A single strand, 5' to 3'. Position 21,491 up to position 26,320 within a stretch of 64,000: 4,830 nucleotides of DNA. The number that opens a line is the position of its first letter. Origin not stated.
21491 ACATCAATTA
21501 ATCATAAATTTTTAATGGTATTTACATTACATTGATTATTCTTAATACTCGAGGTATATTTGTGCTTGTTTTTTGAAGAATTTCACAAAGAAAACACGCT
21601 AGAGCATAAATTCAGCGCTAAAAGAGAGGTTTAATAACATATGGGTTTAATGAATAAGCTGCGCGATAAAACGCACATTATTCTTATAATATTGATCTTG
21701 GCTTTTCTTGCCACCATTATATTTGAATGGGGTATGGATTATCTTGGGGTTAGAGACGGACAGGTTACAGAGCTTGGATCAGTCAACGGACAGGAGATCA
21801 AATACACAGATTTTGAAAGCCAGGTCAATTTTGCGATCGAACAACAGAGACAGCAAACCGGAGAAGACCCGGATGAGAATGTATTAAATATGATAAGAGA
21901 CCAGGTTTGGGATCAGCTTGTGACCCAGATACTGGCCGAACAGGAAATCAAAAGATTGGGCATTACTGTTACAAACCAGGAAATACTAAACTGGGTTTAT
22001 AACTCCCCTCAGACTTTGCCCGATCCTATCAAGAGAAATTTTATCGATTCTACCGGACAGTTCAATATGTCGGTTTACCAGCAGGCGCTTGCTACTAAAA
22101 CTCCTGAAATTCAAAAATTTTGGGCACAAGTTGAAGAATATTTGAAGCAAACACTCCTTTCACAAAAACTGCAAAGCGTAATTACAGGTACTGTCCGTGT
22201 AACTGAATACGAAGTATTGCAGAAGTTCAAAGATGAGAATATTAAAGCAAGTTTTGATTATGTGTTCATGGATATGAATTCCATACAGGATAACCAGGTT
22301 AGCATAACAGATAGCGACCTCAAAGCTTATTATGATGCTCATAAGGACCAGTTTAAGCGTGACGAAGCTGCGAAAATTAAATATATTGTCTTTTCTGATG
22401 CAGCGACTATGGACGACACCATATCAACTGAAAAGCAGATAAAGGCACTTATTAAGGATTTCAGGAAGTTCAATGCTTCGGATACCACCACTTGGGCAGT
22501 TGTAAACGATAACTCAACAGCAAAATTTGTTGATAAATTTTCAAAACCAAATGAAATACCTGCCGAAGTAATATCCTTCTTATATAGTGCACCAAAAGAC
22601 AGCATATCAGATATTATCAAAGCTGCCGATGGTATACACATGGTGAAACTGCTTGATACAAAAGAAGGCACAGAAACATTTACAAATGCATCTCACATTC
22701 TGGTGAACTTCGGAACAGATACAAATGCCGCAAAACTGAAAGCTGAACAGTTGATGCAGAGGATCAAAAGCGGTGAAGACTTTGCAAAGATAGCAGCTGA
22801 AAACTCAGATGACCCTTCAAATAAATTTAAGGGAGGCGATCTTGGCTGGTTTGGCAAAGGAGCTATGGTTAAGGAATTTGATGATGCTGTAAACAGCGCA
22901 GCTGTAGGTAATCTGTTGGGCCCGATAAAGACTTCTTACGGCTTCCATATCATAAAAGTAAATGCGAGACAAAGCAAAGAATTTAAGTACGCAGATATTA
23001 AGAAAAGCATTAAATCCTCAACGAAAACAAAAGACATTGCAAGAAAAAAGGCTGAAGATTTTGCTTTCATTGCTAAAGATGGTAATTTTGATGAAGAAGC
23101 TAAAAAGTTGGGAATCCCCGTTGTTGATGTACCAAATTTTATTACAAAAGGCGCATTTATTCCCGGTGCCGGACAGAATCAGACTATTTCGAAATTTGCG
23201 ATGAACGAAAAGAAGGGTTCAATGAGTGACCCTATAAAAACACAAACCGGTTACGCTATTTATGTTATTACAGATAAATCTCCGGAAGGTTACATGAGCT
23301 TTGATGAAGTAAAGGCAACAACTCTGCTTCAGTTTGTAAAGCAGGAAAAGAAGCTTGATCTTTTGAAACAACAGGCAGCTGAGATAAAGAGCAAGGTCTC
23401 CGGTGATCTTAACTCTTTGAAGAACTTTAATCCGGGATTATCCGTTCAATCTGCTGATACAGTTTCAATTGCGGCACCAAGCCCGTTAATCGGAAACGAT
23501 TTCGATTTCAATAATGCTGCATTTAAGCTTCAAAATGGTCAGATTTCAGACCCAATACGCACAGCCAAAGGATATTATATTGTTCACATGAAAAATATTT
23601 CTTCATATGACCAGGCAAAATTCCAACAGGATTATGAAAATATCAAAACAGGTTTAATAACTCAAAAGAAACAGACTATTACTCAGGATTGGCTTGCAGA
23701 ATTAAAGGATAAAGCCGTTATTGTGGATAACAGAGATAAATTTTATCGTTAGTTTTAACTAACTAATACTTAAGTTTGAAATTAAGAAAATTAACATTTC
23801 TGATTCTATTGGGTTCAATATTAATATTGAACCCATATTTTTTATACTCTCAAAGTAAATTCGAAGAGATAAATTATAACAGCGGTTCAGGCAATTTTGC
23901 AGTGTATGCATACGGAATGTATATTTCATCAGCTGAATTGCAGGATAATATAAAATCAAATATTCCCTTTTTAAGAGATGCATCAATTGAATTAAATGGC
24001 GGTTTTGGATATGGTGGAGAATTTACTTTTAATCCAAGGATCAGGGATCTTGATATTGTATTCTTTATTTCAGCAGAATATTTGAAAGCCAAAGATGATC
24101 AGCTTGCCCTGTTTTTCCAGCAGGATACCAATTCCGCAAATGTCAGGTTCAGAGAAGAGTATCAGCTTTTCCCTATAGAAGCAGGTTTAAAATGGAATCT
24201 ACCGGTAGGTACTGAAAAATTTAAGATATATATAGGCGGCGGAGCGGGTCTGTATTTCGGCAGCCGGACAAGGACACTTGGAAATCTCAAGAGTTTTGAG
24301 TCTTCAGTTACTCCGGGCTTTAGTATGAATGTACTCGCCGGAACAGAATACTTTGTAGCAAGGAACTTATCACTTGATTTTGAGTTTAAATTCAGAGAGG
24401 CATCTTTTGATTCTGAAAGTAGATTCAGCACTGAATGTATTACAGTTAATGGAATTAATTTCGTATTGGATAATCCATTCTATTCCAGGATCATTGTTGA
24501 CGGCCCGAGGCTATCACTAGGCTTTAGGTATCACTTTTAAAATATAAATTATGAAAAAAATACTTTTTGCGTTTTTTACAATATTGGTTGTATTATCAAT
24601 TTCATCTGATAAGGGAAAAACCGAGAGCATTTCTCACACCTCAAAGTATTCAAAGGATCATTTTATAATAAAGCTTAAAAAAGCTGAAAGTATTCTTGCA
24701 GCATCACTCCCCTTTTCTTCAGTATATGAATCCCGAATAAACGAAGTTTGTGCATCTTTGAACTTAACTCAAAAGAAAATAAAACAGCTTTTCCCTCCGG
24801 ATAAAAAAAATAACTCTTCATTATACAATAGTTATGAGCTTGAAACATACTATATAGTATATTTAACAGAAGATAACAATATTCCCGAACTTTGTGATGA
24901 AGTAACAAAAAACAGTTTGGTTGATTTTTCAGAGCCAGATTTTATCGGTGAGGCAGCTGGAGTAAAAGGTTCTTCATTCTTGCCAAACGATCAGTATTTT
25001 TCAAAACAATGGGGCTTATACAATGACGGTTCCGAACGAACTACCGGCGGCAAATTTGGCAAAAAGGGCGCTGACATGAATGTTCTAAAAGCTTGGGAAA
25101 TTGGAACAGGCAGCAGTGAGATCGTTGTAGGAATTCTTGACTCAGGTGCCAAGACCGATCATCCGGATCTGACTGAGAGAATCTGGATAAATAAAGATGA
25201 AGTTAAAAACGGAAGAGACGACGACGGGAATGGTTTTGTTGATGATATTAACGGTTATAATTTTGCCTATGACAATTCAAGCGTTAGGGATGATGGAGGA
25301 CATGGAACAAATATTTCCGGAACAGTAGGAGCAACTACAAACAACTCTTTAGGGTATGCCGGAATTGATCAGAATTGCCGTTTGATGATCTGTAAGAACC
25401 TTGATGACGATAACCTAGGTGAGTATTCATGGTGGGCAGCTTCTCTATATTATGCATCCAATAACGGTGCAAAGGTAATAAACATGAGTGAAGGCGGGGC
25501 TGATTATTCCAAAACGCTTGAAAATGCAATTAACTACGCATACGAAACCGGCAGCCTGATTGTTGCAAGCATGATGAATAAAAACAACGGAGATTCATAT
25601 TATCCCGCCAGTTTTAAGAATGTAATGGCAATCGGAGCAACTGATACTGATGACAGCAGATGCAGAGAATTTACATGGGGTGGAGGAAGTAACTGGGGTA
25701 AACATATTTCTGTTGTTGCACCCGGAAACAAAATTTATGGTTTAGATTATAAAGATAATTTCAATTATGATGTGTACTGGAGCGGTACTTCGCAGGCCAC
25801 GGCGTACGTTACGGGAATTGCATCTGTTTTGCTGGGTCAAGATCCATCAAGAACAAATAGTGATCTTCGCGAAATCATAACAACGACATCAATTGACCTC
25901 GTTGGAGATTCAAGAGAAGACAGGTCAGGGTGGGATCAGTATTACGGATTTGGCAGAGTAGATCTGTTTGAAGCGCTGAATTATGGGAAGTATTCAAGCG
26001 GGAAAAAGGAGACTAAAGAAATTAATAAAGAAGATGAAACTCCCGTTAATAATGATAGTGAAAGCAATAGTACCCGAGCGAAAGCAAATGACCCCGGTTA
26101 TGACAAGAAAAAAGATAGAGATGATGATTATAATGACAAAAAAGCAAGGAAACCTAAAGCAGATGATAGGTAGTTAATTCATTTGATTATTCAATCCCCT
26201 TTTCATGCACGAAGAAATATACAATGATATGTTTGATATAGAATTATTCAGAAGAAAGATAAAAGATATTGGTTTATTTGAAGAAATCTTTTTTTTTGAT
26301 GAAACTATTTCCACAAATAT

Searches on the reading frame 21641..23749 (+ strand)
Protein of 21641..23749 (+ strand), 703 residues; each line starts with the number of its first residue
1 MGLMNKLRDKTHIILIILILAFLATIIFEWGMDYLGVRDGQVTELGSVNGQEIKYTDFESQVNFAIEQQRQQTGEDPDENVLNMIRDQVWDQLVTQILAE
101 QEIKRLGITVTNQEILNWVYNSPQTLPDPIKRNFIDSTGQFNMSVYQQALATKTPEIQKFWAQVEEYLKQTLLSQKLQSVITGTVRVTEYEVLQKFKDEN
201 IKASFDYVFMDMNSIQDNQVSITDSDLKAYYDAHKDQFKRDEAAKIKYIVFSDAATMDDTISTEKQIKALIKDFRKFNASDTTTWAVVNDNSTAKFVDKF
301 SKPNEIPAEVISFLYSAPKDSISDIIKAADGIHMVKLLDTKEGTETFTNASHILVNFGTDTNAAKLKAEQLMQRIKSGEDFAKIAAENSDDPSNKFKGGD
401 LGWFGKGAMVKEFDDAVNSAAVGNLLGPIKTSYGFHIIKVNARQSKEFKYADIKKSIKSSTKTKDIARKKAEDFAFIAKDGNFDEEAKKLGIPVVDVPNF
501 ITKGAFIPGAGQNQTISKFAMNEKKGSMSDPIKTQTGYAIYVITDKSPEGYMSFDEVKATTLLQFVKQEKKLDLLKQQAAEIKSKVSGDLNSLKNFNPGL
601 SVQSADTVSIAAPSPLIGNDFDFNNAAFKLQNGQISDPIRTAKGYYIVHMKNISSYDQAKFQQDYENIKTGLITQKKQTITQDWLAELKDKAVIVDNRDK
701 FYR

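Call 47: search_protein_families(library=ncbifam, proteins=[window:21641-23749:+], max_evalue=0.00001)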
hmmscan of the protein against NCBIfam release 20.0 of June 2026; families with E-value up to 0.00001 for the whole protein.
window:21641-23749:+ (703 aa): 8 families
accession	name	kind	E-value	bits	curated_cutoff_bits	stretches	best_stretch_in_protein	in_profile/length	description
NF000809.0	PRK00059.1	equivalog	5.2e-46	157.6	303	3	347-489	196-334/336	peptidylprolyl isomerase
NF008054.0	PRK10788.1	equivalog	7.9e-39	133.8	493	2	12-290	15-278/626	peptidylprolyl isomerase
NF002846.0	PRK03095.1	equivalog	1.2e-31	110.3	361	2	349-479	134-252/287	peptidylprolyl isomerase PrsA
NF002824.0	PRK02998.1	subfamily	7.1e-29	101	360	2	349-462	136-241/283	peptidylprolyl isomerase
NF002827.0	PRK03002.1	equivalog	8.7e-27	93.9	343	1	349-467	138-248/285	peptidylprolyl isomerase PrsA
NF008038.0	PRK10770.1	equivalog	3.2e-26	92.1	394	2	249-445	181-386/431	peptidylprolyl isomerase SurA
TIGR02933.1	nifM_nitrog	equivalog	2.7e-23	83.2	168.2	1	351-450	127-228/256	nitrogen fixation protein NifM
NF011969.0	PRK15441.1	equivalog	6.1e-17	61.8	127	1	365-443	16-92/93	peptidylprolyl isomerase PpiC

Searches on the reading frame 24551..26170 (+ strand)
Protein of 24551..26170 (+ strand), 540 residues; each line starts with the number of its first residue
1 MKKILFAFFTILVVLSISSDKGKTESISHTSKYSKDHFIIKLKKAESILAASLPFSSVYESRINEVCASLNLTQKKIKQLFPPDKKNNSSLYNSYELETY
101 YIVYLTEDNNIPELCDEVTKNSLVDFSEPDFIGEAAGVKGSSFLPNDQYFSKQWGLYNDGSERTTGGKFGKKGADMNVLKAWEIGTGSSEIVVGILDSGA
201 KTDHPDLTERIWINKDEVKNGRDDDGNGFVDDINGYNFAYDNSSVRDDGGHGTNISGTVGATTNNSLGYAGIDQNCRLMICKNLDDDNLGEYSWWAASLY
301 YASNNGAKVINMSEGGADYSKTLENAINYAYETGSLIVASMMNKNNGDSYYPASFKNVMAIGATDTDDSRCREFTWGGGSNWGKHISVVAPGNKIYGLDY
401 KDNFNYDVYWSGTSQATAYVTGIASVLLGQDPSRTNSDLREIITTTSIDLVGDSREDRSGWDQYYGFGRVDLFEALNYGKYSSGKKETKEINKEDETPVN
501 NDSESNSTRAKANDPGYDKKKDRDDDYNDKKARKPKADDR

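Call 47: search_protein_families(library=ncbifam, proteins=[window:24551-26170:+], max_evalue=0.00001)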
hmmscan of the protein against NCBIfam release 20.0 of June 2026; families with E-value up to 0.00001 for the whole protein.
window:24551-26170:+ (540 aa): 5 families
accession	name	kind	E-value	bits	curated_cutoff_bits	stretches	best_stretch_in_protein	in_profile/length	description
TIGR03921.1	T7SS_mycosin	equivalog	2.6e-39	135.3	278.75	1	178-503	3-315/353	type VII secretion-associated serine protease mycosin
NF033595.1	denti_PrtP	equivalog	5e-31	108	300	2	310-478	342-504/606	dentilisin complex serine proteinase subunit PrtP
TIGR03895.1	protease_PatA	subfamily_domain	5.4e-17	61.8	421.05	1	292-508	43-258/606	PatA/PatG family cyanobactin maturation protease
NF049966.1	QH_SP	equivalog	1.1e-16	60.8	165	1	296-446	77-210/219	subtilisin-like serine protease QhpE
NF040809.1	germ_prot_CspBA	exception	9.5e-07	26.8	1250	0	162-348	624-828/1099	bifunctional germination protease/germinant receptor pseudoprotease CspBA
